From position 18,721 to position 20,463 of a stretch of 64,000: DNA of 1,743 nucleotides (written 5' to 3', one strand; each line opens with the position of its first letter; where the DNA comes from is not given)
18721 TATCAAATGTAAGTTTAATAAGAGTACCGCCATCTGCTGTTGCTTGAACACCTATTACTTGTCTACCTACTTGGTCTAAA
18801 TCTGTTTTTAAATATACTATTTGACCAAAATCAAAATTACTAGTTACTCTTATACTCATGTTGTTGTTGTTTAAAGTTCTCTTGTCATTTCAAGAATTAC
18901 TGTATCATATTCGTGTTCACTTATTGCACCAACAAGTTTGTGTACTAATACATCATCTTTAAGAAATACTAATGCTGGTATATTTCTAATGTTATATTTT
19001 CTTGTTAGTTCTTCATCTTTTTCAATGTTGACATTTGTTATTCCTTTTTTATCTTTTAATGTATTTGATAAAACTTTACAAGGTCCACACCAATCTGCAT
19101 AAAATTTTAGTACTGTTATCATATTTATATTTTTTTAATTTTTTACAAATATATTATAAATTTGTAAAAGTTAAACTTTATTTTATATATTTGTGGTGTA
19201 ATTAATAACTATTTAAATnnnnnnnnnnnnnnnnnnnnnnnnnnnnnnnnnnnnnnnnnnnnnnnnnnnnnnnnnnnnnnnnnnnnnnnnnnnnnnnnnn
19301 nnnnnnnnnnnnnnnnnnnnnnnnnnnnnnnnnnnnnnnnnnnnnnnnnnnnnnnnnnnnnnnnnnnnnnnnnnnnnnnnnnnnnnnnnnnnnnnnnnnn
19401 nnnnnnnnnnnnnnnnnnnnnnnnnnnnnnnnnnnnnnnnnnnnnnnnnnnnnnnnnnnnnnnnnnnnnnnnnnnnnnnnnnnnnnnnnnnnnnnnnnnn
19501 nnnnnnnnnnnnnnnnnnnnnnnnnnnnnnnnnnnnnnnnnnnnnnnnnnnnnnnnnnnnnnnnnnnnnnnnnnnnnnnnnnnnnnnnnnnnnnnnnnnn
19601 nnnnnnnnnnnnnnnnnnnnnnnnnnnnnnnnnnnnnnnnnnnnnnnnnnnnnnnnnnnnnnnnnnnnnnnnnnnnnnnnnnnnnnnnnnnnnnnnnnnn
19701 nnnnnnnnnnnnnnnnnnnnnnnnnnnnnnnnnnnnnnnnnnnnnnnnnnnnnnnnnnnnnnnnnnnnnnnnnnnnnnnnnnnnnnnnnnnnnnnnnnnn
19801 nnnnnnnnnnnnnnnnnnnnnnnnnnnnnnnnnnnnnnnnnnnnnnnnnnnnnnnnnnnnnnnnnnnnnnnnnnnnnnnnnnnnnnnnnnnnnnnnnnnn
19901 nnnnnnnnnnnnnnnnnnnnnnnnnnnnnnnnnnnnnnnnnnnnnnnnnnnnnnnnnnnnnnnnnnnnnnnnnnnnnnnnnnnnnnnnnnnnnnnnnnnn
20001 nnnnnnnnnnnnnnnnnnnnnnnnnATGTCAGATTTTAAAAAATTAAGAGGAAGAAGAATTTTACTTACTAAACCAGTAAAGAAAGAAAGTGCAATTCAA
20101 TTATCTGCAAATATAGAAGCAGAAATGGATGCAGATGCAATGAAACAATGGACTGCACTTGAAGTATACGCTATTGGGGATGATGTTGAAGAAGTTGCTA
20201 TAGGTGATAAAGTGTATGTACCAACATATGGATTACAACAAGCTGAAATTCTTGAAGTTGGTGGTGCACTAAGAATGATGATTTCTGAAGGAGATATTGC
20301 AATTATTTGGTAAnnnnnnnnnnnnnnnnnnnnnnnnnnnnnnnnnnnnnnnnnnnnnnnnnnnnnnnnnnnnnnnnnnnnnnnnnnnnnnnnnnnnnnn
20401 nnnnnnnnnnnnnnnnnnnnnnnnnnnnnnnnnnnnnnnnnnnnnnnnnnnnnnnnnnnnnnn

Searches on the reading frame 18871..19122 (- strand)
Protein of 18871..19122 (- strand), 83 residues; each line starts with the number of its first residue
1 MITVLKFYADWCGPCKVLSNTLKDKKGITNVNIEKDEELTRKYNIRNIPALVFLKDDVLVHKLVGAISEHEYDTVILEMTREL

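Call 11: search_protein_families(library=pfam, proteins=[window:18871-19122:-], max_evalue=0.01)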
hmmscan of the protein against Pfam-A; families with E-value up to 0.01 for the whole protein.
window:18871-19122:- (83 aa): 5 families
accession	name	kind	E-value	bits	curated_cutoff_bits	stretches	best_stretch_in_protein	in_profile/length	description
PF00085.26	Thioredoxin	-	4.8e-14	52.7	23.5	1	3-71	21-96/103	Thioredoxin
PF13098.12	Thioredoxin_2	-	2.7e-09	37.7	27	1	3-75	8-103/104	Thioredoxin-like domain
PF13905.12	Thioredoxin_8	-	0.00029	21.6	27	0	2-25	3-26/94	Thioredoxin-like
PF07449.17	HyaE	-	0.0015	19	22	1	31-65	66-101/108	Hydrogenase-1 expression protein HyaE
PF05768.20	Glrx-like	-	0.0025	18.5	26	1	12-65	10-60/77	Glutaredoxin-like domain (DUF836)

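Call 12: search_protein_families(library=phrogs, proteins=[window:18871-19122:-], max_evalue=0.001)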
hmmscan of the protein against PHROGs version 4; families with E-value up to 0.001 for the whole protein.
window:18871-19122:- (83 aa): 1 family
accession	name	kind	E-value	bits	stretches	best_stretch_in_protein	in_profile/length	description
phrog_22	-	DNA, RNA and nucleotide metabolism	6.6e-07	30.5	1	3-71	72-148/162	thioredoxin domain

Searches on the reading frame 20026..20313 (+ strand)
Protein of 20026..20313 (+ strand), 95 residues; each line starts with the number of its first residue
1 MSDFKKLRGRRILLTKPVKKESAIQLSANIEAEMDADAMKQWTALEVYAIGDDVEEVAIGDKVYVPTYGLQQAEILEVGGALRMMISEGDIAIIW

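Call 87: search_protein_families(library=pfam, proteins=[window:20026-20313:+], max_evalue=0.01)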
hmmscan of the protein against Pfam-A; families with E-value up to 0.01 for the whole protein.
window:20026-20313:+ (95 aa): 1 family
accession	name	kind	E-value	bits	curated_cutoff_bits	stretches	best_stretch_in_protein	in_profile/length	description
PF20297.4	MSSS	-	0.00032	20.7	26.8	1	59-79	1-20/42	MutS2 and Smr-associated SH3 domain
